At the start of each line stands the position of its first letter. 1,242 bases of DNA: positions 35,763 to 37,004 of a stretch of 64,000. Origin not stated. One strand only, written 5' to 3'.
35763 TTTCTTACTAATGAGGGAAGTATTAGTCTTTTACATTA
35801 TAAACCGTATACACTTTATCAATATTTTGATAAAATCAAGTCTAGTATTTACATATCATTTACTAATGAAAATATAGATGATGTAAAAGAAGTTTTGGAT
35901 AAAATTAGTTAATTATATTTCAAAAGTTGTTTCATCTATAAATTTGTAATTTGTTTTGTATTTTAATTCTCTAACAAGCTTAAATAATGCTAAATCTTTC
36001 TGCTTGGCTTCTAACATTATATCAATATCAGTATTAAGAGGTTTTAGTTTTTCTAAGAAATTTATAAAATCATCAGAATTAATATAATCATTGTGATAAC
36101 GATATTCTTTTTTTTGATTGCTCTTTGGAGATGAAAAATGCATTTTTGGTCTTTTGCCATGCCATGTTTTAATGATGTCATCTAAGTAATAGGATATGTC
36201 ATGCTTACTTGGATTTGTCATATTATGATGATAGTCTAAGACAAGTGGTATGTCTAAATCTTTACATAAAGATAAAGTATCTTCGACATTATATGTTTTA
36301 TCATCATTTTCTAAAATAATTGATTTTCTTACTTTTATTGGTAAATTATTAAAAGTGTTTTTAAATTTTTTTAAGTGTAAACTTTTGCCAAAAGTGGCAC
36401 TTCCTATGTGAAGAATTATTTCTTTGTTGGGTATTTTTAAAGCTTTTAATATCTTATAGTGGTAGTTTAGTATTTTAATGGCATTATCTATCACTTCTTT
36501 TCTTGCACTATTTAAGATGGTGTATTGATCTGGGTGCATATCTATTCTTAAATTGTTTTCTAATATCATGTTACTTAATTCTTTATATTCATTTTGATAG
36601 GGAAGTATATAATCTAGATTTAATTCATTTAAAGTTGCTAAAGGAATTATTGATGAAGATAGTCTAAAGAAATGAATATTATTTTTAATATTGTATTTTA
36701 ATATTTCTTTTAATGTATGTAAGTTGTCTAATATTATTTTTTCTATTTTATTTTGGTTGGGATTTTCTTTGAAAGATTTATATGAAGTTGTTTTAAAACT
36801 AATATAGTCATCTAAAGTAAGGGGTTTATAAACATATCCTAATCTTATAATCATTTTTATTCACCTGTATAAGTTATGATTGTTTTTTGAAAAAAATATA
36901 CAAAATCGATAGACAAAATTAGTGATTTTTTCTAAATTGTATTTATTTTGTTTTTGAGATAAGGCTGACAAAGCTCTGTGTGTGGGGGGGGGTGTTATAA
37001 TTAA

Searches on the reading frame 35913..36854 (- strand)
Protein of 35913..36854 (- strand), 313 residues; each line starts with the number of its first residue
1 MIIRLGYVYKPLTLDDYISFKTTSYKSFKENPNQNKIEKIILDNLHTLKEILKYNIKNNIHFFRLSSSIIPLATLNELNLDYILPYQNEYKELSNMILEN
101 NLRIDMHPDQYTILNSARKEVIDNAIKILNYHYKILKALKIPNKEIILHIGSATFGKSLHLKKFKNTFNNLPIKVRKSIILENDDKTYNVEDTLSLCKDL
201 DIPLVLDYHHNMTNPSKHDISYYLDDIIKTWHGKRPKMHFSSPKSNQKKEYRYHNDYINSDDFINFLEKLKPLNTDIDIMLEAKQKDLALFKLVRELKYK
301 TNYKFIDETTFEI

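Call 5: search_protein_families(library=pfam, proteins=[window:35913-36854:-], max_evalue=1)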
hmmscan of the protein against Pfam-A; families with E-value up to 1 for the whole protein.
window:35913-36854:- (313 aa): 1 family
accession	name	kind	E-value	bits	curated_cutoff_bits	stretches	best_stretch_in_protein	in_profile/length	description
PF03851.20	UvdE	-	3e-74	250.1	24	1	5-268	1-273/275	UV-endonuclease UvdE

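Call 30: find_encoding_contigs(protein=window:35913-36854:-, flank=2500, max_places=10)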
Protein window:35913-36854:- (313 aa): 1 contig read that carries it; 1 place shown.
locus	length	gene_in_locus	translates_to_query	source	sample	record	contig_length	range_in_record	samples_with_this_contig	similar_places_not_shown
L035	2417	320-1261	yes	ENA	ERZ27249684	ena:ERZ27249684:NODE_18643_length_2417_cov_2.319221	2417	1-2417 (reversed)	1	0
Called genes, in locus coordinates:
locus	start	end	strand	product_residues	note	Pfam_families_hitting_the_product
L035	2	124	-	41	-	?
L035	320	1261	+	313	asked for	PF03851:UvdE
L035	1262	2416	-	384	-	?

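Call 56: find_homologous_proteins(query=window:35913-36854:-, max_evalue=1e-40)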
Query window:35913-36854:- (313 aa): 4990 proteins with E <= 1e-40 among 7794 candidates; the best 120 are listed.
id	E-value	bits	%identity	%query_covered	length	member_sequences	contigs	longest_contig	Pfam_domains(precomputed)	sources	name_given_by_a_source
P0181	2.2e-137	476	100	70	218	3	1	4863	PF03851.21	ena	-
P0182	1.3e-125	437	62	100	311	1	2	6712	PF03851.21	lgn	-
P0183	1.0e-110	388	59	100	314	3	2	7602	PF03851.21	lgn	-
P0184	2.0e-109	384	61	100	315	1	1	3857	PF03851.21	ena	-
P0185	2.3e-107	377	57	100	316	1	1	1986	PF03851.21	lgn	-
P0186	2.4e-107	377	59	100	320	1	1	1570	PF03851.21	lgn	-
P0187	3.3e-107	377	57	100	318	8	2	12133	PF03851.21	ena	-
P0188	4.0e-107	376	58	100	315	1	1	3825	PF03851.21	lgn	-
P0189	1.7e-106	374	58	99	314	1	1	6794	PF03851.21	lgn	-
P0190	5.6e-106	373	58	100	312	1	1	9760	PF03851.21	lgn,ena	-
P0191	5.6e-106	373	58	100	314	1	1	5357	PF03851.21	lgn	-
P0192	6.2e-106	373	57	100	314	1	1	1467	PF03851.21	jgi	-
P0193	8.9e-106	372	57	100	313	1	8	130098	PF01261.31,PF03851.21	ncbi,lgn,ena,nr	ncbi:MAG: UV DNA damage repair endonuclease UvsE [Bacilli bacterium]|nr:UV DNA damage repair endonuc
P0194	1.0e-105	372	58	99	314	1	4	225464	PF03851.21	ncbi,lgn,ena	-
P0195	1.3e-105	371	58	100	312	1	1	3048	PF03851.21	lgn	-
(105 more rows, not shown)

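Call 57: find_encoding_contigs(protein=P0182, flank=5000, max_places=2)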
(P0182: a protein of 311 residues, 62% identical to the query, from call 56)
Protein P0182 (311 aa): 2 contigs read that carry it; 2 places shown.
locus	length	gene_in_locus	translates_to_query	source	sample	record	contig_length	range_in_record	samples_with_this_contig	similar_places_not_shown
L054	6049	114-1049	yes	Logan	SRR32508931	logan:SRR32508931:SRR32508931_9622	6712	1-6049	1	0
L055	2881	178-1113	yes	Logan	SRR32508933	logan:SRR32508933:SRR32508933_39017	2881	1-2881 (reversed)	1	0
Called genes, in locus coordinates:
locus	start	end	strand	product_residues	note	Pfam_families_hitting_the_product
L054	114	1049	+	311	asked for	PF03851:UvdE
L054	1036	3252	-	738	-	PF01136:Peptidase_U32, PF12392:DUF3656, PF01136:Peptidase_U32 (weak)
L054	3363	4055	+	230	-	PF06541:ABC_trans_CmpB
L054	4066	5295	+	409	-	PF13641:Glyco_tranf_2_3, PF00535:Glycos_transf_2, PF13632:Glyco_trans_2_3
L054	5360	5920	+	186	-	-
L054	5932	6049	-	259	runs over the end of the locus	?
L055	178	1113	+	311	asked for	PF03851:UvdE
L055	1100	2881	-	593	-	?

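Call 58: find_encoding_contigs(protein=P0183, flank=5000, max_places=2)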
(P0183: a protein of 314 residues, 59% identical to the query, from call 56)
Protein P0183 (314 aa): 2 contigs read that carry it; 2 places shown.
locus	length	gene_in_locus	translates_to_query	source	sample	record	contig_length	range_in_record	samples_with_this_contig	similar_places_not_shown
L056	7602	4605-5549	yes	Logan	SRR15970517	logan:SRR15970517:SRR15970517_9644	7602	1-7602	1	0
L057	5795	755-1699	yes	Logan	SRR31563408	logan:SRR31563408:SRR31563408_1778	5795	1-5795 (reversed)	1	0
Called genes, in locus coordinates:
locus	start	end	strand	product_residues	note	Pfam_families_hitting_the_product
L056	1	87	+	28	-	?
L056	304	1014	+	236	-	-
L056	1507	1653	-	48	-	-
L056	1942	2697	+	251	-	PF01381:HTH_3, PF12844:HTH_19, PF13443:HTH_26 (weak), PF01928:CYTH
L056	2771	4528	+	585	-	PF00664:ABC_membrane, PF03193:RsgA_GTPase (faint), PF09818:ABC_ATPase (faint), PF00005:ABC_tran, PF02463:SMC_N, PF13304:AAA_21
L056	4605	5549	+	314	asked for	PF03851:UvdE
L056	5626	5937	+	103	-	-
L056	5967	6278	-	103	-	PF07875:Coat_F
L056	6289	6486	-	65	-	-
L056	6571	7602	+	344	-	?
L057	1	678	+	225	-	?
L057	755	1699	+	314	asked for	PF03851:UvdE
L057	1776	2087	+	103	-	-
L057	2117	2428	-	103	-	PF07875:Coat_F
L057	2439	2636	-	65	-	-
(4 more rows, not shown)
